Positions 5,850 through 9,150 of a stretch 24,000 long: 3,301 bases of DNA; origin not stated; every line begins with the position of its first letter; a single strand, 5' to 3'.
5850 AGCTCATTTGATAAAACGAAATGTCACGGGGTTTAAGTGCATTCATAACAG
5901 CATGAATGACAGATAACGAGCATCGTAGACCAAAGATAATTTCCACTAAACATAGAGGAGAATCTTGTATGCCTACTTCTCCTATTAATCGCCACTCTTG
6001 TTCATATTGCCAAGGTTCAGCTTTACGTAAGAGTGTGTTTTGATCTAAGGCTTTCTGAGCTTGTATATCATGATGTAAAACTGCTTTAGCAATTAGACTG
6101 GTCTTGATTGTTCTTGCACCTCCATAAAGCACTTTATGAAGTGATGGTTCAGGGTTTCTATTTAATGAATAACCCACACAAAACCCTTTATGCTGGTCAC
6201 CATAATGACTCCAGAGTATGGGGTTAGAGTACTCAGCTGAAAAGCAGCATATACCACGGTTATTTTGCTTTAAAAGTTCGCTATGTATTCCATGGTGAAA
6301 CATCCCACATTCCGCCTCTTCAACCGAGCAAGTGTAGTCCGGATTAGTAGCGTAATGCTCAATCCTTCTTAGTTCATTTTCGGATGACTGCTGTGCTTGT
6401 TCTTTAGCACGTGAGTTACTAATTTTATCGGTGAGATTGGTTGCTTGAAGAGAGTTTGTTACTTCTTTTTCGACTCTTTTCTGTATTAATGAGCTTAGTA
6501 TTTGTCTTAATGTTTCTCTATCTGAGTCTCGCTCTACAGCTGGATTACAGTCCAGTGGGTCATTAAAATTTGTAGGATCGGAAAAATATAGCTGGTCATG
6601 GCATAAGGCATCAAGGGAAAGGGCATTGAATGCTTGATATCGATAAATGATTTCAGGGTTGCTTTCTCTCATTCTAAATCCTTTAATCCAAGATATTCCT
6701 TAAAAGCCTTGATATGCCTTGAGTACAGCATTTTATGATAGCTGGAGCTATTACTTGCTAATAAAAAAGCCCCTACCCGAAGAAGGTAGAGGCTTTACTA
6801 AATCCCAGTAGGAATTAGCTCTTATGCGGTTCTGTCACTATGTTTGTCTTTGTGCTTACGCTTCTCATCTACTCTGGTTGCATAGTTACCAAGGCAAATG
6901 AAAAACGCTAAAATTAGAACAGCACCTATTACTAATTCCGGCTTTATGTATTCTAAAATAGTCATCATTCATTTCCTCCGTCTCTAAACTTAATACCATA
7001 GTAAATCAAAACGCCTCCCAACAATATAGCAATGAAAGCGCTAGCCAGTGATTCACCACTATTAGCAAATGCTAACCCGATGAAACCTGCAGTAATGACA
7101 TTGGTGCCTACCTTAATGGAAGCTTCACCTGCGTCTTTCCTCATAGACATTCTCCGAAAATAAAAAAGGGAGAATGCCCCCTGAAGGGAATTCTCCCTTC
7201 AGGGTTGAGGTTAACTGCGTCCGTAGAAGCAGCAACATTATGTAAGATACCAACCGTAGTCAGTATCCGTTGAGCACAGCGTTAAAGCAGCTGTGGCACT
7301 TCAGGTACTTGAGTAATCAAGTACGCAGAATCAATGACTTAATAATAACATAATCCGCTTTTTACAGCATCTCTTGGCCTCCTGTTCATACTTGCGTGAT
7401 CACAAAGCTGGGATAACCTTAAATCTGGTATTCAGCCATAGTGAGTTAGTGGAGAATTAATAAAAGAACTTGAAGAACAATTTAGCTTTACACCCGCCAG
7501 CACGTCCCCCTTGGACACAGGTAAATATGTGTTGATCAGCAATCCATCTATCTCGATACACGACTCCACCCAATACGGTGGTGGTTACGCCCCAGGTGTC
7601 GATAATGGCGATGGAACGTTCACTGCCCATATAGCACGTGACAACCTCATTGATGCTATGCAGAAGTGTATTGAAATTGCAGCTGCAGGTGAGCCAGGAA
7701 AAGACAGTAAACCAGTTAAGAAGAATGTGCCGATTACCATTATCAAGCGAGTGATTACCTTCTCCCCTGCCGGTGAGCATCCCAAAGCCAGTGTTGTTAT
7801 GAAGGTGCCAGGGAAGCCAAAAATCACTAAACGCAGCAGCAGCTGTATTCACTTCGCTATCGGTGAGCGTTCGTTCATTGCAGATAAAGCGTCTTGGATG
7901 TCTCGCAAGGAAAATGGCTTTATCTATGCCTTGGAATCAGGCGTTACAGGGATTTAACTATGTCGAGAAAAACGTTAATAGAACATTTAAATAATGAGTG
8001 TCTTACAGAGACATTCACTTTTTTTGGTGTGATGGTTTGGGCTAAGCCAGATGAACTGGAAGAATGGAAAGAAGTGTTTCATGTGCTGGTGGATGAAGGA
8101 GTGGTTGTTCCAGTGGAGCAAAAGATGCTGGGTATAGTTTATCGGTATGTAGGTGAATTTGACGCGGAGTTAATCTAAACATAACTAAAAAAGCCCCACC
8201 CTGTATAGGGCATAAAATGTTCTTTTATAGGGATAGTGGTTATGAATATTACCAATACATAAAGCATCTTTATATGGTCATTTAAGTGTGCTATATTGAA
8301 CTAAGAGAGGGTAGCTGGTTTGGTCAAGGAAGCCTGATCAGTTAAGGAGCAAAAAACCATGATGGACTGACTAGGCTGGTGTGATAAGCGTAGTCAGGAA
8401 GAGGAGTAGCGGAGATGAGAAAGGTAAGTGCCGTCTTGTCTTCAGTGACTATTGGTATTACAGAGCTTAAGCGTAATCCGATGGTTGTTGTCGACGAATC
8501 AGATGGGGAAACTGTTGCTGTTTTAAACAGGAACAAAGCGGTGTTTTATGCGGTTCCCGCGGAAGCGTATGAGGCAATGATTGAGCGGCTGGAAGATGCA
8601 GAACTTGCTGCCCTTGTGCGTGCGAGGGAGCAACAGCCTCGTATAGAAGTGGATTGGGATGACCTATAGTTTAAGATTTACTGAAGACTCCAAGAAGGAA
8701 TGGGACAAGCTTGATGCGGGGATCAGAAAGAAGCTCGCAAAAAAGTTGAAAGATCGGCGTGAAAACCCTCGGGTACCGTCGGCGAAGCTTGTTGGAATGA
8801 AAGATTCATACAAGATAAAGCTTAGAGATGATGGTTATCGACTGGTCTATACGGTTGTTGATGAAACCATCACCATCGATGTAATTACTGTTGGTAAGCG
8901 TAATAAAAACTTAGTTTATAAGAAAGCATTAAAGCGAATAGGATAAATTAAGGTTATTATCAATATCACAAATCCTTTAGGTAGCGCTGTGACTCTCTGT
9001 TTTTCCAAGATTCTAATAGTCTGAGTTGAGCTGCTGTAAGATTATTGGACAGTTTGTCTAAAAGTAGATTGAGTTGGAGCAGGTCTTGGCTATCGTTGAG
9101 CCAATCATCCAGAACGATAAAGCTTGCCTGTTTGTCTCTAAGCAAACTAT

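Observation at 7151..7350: Unrecognised ~190-nt structured leader family with a terminator/antiterminator 3' end (copy A)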

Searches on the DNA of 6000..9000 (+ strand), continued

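Call 50: search_with_rna_model(model_id=R1, sources=[L011, L012, L013, L014, L015, L016, L017, L018, L019, L020, L021, L022, L023, L024, L025, L026, L027, L028, L029, L030, L031, L032, L033, L034, L035, L036, L037, L038, L039, L040, L041, L042, L043, L044, L045, L046, L047, L048, L049, L050, L051, L052, L053, L054, L055, L056, L057, L058, L059, L060, L061, L062, L063, L064, L065, L066, L067, L068, L069, L070, L071, L072, L073, L074, L075, L076, L077, L078, L079, L080, L081, L082, L083, L084, L085, L086, L087, L088, L089, L090], max_evalue=0.01)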
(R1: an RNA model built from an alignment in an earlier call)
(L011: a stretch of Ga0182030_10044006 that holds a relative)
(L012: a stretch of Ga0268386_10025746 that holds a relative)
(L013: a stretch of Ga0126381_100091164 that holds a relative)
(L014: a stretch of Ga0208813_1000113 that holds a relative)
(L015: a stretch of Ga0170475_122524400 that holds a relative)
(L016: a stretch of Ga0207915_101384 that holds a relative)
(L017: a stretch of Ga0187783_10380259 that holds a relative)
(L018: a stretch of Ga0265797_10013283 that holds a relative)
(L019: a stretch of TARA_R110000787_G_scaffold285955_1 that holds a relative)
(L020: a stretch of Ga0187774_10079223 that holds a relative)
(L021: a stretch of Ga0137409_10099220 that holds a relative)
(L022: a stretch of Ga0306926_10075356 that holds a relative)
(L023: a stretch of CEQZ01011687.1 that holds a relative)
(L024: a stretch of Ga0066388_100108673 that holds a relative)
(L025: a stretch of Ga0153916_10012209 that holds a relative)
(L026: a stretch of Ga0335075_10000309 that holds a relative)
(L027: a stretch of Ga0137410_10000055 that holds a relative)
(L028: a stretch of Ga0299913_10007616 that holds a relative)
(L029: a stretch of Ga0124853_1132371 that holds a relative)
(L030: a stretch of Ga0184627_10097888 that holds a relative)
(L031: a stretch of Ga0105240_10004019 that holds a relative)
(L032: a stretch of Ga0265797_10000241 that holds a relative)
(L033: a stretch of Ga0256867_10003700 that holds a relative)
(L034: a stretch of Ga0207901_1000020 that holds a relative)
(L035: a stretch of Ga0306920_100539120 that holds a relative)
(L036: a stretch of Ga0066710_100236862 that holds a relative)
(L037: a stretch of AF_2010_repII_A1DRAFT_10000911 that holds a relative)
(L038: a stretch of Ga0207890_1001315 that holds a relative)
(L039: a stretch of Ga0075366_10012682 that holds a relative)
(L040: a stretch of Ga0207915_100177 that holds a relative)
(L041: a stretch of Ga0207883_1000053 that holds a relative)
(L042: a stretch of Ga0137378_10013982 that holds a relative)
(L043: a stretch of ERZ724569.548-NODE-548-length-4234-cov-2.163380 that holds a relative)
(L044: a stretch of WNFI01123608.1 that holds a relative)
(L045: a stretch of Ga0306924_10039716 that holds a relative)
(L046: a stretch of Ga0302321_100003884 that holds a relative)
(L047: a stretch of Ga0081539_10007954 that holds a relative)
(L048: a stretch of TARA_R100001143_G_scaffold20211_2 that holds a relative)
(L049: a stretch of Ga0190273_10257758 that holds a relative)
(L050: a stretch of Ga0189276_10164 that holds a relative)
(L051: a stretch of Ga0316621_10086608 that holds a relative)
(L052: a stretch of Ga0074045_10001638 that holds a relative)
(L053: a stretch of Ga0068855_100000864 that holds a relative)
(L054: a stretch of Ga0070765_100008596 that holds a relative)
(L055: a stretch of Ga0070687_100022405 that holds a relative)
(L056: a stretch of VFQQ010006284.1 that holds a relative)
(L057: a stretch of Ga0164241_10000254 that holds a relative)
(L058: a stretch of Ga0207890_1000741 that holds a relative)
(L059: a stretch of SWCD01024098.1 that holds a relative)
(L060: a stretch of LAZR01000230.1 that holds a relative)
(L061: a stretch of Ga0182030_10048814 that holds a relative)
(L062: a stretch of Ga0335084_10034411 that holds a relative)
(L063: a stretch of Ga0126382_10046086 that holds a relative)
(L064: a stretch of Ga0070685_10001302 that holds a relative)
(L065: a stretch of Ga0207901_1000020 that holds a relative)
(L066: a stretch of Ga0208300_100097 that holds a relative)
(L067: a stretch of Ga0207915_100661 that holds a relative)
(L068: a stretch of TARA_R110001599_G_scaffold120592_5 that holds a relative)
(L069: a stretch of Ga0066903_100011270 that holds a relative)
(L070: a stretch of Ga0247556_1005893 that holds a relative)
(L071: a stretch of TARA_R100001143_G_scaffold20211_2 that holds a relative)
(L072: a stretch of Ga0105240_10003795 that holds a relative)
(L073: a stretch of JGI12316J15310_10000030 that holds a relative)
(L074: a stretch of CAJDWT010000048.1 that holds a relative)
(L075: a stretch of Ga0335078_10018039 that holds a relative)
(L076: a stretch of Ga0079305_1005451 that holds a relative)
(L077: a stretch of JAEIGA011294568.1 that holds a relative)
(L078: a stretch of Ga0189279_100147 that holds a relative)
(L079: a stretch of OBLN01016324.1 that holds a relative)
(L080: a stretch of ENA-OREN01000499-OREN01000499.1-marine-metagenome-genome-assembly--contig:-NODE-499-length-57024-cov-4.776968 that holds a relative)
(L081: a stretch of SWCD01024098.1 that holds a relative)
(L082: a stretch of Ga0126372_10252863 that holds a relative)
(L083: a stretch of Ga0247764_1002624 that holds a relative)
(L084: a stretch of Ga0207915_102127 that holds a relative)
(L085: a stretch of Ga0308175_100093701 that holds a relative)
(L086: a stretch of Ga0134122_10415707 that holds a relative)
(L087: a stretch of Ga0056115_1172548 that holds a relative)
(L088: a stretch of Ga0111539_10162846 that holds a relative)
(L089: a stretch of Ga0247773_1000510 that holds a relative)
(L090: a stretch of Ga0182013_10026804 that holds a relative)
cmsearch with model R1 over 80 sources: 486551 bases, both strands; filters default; matches with E-value up to 0.01: 29.
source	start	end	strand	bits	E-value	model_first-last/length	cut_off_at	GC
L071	223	442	+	200.3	2.2e-49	1-216/216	no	0.42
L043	1914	2118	+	193.2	1.5e-47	1-216/216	no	0.46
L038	166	370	+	191.6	3.8e-47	1-216/216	no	0.45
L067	2376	2580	-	191.6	3.8e-47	1-216/216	no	0.45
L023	724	923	-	191.1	5e-47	1-216/216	no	0.46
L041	9047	9246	+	191.1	5e-47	1-216/216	no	0.46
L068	2013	2212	-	191.1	5e-47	1-216/216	no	0.46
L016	414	622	+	190.4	7.6e-47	1-216/216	no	0.44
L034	39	238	-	190.3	8.3e-47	1-216/216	no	0.45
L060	3291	3514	-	189.9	1e-46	1-216/216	no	0.38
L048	1122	1321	+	188.7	2.2e-46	1-216/216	no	0.46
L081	7508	7707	+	188.7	2.2e-46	1-216/216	no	0.46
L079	909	1133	-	184.4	2.8e-45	1-216/216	no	0.4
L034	7927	8131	-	184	3.4e-45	1-216/216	no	0.44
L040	5316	5520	-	182.7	7.6e-45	1-216/216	no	0.45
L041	1154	1358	+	182.7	7.6e-45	1-216/216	no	0.45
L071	2259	2463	+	182.7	7.6e-45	1-216/216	no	0.45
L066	2587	2810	+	180.8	2.3e-44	1-216/216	no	0.39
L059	616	820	+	179.5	5e-44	1-216/216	no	0.45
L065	1011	1235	-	177.8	1.4e-43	1-216/216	no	0.38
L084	761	958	+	177.6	1.6e-43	1-216/216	no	0.42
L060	1260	1456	-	170.6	1e-41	1-216/216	no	0.4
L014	434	655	-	170.3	1.2e-41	1-216/216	no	0.4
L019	6711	6908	+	166.3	1.3e-40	1-216/216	no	0.44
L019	5989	6202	+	164.4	4e-40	1-216/216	no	0.43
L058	1903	2125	-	163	9.1e-40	1-216/216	no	0.41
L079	199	394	-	154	2e-37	1-216/216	no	0.45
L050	3466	3683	-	151.6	8e-37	1-216/216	no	0.44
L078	7097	7314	+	151.6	8e-37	1-216/216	no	0.44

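Call 55: search_with_rna_model(model_id=R1, sources=[window, L002, L003, L005, L006, L009, L010, L043, L103, L016, L079, L034, L048, L066, L040, L094, L071, L059, L092, L114, L065, L058, L014, L084, L019, L050, L097], max_evalue=1e-8, make_alignment=true)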
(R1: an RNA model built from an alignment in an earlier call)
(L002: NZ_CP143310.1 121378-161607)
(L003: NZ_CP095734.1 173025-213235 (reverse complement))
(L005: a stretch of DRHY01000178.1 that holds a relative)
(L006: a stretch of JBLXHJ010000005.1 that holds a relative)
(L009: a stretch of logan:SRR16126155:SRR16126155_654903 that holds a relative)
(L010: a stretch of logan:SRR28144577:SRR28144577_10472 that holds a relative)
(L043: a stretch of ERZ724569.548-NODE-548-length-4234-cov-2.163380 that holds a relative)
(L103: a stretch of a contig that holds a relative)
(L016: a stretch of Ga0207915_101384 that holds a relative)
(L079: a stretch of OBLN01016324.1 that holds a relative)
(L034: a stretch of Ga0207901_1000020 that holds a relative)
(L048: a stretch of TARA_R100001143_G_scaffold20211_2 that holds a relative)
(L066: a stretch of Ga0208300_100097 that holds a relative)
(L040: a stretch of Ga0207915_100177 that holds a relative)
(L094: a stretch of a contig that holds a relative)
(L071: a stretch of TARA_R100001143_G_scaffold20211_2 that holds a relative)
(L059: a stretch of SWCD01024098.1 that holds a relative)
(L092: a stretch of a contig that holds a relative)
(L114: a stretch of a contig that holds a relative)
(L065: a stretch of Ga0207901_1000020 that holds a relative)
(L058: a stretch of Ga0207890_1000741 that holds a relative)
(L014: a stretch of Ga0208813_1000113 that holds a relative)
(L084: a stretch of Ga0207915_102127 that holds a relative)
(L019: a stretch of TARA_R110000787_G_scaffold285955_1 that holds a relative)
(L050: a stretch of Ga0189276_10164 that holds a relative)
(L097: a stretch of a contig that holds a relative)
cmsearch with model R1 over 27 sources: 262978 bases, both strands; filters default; matches with E-value up to 1e-8: 41.
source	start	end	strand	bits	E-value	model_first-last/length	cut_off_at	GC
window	19243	19462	-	200.9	8.1e-50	1-216/216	no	0.42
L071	223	442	+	200.3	1.2e-49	1-216/216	no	0.42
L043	1914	2118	+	193.2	8.1e-48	1-216/216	no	0.46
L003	30414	30618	+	191.6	2.1e-47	1-216/216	no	0.45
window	7133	7332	-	191.1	2.7e-47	1-216/216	no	0.46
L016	414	622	+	190.4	4.1e-47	1-216/216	no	0.44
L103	5009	5213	-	190.4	4.2e-47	1-216/216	no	0.46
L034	39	238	-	190.3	4.5e-47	1-216/216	no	0.45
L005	5313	5536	+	189.9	5.6e-47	1-216/216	no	0.38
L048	1122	1321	+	188.7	1.2e-46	1-216/216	no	0.46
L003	39213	39414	+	187.3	2.6e-46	1-216/216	no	0.44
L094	3170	3393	+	185.9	6.3e-46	1-216/216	no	0.39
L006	5294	5517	+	185.5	7.7e-46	1-216/216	no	0.39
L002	20014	20237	+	184.7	1.3e-45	1-216/216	no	0.38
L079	909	1133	-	184.4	1.5e-45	1-216/216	no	0.4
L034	7927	8131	-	184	1.9e-45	1-216/216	no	0.44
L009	246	465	+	183.3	2.9e-45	1-216/216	no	0.4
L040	5316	5520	-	182.7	4.1e-45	1-216/216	no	0.45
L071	2259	2463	+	182.7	4.1e-45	1-216/216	no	0.45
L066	2587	2810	+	180.8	1.3e-44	1-216/216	no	0.39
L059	616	820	+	179.5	2.7e-44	1-216/216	no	0.45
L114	1396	1618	-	179.5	2.7e-44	1-216/216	no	0.4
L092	105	329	+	178.8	4.3e-44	1-216/216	no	0.39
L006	7350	7546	+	178.1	6.3e-44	1-216/216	no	0.4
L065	1011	1235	-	177.8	7.4e-44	1-216/216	no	0.38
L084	761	958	+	177.6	8.8e-44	1-216/216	no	0.42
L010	7794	8012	+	175.2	3.5e-43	1-216/216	no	0.4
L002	22072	22268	+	172.8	1.5e-42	1-216/216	no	0.39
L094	5228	5424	+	171.7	2.9e-42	1-216/216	no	0.4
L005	7371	7567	+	170.6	5.6e-42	1-216/216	no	0.4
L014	434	655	-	170.3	6.7e-42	1-216/216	no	0.4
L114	687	884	-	166.3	6.9e-41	1-216/216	no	0.44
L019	6711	6908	+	166.3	6.9e-41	1-216/216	no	0.44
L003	20014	20227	+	164.4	2.1e-40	1-216/216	no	0.43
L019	5989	6202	+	164.4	2.1e-40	1-216/216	no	0.43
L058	1903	2125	-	163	4.9e-40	1-216/216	no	0.41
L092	844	1041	+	160.7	1.9e-39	1-216/216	no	0.42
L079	199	394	-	154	1.1e-37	1-216/216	no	0.45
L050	3466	3683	-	151.6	4.3e-37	1-216/216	no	0.44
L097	5595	5799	+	90.4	2.8e-21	1-216/216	no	0.44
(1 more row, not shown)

Alignment A5: 41 matches aligned to the model, 240 columns, each read 5' to 3' on its own strand. Consensus structure (alignment columns), stored with it:
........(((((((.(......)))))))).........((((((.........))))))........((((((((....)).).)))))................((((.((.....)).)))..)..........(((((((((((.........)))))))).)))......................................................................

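Call 59: build_rna_model(alignment_id=A5, structure=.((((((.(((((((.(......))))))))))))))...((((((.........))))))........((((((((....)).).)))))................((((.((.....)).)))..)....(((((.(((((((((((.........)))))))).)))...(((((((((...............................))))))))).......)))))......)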
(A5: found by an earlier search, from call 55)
Model R2 built from alignment A5 (41 sequences, 240 columns); structure: as given.
model positions 216; base pairs 59; branch points 5; effective number of sequences 2.54; information 0.59 bits per position. Calibrated on 0.2 Mb of random sequence (short: E-values are rough).
structure used (alignment columns):
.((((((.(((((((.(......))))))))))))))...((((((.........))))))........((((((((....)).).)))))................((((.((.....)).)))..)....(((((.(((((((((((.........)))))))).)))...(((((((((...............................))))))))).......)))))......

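Call 60: search_with_rna_model(model_id=R2, sources=[window, L002, L003, L005, L006, L009, L010, L043, L103, L016, L079, L034, L048, L066, L040, L094, L071, L059, L092, L114, L065, L058, L014, L084, L019, L050, L097], max_evalue=1e-8, make_alignment=true)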
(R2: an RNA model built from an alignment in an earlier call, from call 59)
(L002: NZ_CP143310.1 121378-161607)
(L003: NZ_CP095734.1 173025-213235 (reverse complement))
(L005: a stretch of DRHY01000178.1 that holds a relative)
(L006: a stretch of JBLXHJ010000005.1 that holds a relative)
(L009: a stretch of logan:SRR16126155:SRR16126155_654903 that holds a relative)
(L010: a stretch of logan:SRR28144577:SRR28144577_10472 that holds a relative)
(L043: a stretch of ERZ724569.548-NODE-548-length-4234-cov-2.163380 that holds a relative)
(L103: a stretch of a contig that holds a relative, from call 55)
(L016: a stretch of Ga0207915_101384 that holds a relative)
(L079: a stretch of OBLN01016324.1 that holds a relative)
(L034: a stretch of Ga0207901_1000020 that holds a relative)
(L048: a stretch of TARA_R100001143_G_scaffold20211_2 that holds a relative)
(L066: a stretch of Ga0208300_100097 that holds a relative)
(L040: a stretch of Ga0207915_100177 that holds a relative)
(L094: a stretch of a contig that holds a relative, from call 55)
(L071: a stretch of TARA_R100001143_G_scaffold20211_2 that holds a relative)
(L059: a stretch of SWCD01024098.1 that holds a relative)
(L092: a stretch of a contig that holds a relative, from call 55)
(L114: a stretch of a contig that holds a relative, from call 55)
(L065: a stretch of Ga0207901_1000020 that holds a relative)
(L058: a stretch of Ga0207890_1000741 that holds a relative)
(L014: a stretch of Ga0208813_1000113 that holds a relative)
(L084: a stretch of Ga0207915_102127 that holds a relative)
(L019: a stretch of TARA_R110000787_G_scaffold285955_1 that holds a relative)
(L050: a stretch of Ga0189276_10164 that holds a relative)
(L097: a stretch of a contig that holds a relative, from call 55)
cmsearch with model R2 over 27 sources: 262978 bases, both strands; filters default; matches with E-value up to 1e-8: 41.
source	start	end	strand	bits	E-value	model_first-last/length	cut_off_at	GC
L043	1914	2118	+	197.3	1.3e-56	1-216/216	no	0.46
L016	414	622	+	195.7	3.9e-56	1-216/216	no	0.44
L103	5009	5213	-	194.3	1e-55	1-216/216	no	0.46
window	7133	7332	-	193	2.5e-55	1-216/216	no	0.46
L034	39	238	-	192.5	3.4e-55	1-216/216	no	0.45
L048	1122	1321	+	191.7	6.2e-55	1-216/216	no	0.46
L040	5316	5520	-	191.4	7.3e-55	1-216/216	no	0.45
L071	2259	2463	+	191.4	7.3e-55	1-216/216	no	0.45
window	17223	17427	-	191.3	7.8e-55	1-216/216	no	0.44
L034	7927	8131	-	191.3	7.8e-55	1-216/216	no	0.44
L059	616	820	+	189.5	2.7e-54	1-216/216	no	0.45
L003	30414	30618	+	188.9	4.1e-54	1-216/216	no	0.45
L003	39213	39414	+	187.7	9.1e-54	1-216/216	no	0.44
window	19243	19462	-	185.6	3.9e-53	1-216/216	no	0.42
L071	223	442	+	185.1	5.6e-53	1-216/216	no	0.42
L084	761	958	+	183.7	1.4e-52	1-216/216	no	0.42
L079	909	1133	-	181.9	4.9e-52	1-216/216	no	0.4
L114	687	884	-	179.2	3e-51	1-216/216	no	0.44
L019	6711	6908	+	179.2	3e-51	1-216/216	no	0.44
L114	1396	1618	-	178.4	5.6e-51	1-216/216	no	0.4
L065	1011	1235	-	173.2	1.8e-49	1-216/216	no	0.38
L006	7350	7546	+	173.2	1.9e-49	1-216/216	no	0.4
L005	5313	5536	+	172.7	2.7e-49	1-216/216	no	0.38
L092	105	329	+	172.3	3.5e-49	1-216/216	no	0.39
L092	844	1041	+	171.8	5e-49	1-216/216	no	0.42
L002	20014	20237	+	171.1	7.8e-49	1-216/216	no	0.38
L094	3170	3393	+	170.4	1.3e-48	1-216/216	no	0.39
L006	5294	5517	+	170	1.7e-48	1-216/216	no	0.39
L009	246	465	+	167.7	8.4e-48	1-216/216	no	0.4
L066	2587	2810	+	167.6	9.1e-48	1-216/216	no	0.39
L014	434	655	-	167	1.3e-47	1-216/216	no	0.4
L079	199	394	-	164.3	8.6e-47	1-216/216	no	0.45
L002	22072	22268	+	163.4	1.6e-46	1-216/216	no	0.39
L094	5228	5424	+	162.9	2.2e-46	1-216/216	no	0.4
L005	7371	7567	+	162.1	3.8e-46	1-216/216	no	0.4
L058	1903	2125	-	161.4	6.3e-46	1-216/216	no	0.41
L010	7794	8012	+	159.1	3e-45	1-216/216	no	0.4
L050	3466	3683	-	158.9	3.5e-45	1-216/216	no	0.44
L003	20014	20227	+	149.6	2e-42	1-216/216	no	0.43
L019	5989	6202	+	149.6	2e-42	1-216/216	no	0.43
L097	5595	5799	+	111.4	4.5e-31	1-216/216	no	0.44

Alignment A6: 41 matches aligned to the model, 240 columns, each read 5' to 3' on its own strand. Consensus structure (alignment columns), stored with it:
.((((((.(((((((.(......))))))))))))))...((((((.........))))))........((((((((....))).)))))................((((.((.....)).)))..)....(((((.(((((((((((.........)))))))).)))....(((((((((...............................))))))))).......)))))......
